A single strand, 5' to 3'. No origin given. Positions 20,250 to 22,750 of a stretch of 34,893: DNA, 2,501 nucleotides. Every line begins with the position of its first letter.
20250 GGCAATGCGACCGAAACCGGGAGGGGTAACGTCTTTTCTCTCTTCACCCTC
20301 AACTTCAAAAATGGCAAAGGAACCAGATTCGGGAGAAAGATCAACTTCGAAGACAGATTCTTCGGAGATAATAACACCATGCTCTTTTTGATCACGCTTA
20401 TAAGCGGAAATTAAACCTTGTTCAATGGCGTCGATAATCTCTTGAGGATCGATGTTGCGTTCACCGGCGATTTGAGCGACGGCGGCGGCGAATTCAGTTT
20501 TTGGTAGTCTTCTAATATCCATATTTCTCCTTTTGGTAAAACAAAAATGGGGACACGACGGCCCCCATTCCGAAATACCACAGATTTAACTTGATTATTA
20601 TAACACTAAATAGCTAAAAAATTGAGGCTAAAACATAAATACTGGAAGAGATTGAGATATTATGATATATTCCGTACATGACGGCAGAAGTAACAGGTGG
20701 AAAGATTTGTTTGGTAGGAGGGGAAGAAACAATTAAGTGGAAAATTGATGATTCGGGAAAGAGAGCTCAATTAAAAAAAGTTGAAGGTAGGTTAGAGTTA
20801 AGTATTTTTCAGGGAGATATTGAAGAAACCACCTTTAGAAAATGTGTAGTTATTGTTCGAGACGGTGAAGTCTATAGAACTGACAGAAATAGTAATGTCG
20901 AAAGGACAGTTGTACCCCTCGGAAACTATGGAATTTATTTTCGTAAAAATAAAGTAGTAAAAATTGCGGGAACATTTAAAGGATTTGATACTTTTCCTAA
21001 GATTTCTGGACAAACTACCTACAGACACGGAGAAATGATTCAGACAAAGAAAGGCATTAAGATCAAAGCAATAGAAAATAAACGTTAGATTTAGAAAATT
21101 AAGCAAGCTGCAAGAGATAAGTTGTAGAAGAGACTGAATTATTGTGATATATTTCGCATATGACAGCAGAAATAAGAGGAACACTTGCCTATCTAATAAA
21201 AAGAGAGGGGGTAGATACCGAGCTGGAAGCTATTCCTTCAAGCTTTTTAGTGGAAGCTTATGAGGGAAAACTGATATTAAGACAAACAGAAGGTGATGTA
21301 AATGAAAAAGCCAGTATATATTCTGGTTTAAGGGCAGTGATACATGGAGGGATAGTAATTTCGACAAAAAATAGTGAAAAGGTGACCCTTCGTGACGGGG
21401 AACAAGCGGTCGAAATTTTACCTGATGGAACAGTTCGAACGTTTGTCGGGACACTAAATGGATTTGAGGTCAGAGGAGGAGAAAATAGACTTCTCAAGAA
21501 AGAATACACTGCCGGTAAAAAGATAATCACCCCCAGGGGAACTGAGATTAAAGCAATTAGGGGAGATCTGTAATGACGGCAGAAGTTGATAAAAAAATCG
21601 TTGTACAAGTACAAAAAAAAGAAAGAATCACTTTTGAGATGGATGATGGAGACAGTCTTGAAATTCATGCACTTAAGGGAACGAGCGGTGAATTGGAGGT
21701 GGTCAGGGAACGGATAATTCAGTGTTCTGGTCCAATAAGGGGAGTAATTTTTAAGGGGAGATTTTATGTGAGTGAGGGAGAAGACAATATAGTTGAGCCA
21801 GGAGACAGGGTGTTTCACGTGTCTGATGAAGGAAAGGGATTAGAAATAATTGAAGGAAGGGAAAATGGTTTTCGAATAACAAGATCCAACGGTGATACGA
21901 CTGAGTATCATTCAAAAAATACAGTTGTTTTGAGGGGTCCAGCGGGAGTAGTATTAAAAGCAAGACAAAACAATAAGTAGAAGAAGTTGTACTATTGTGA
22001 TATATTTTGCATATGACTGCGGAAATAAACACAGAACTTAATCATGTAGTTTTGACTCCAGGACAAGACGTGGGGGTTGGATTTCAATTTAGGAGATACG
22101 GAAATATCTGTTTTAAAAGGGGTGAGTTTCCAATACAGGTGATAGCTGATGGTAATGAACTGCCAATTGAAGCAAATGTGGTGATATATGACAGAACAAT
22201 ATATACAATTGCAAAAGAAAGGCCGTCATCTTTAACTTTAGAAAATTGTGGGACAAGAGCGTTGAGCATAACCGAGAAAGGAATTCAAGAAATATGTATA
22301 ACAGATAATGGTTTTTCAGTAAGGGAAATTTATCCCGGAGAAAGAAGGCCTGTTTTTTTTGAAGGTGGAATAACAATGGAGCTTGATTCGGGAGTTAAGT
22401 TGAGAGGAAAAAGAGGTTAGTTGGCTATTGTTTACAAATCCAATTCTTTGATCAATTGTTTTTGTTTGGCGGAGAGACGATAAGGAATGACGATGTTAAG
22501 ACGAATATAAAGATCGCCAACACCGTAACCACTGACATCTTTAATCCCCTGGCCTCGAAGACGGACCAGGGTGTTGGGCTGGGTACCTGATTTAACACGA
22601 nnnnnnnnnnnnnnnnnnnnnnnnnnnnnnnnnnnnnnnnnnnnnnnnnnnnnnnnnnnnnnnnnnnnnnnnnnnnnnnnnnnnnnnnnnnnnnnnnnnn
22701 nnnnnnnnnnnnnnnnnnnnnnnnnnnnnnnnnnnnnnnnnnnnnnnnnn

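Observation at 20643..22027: A ~50-nt 5' cassette is conserved at nucleotide level while the coding bodies have diverged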

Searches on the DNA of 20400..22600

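Call 59: search_rna_families(source=window, start=20400, end=22600, threshold=evalue, max_evalue=1)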
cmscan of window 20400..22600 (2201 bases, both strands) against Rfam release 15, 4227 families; matches with E-value up to 1: 0.
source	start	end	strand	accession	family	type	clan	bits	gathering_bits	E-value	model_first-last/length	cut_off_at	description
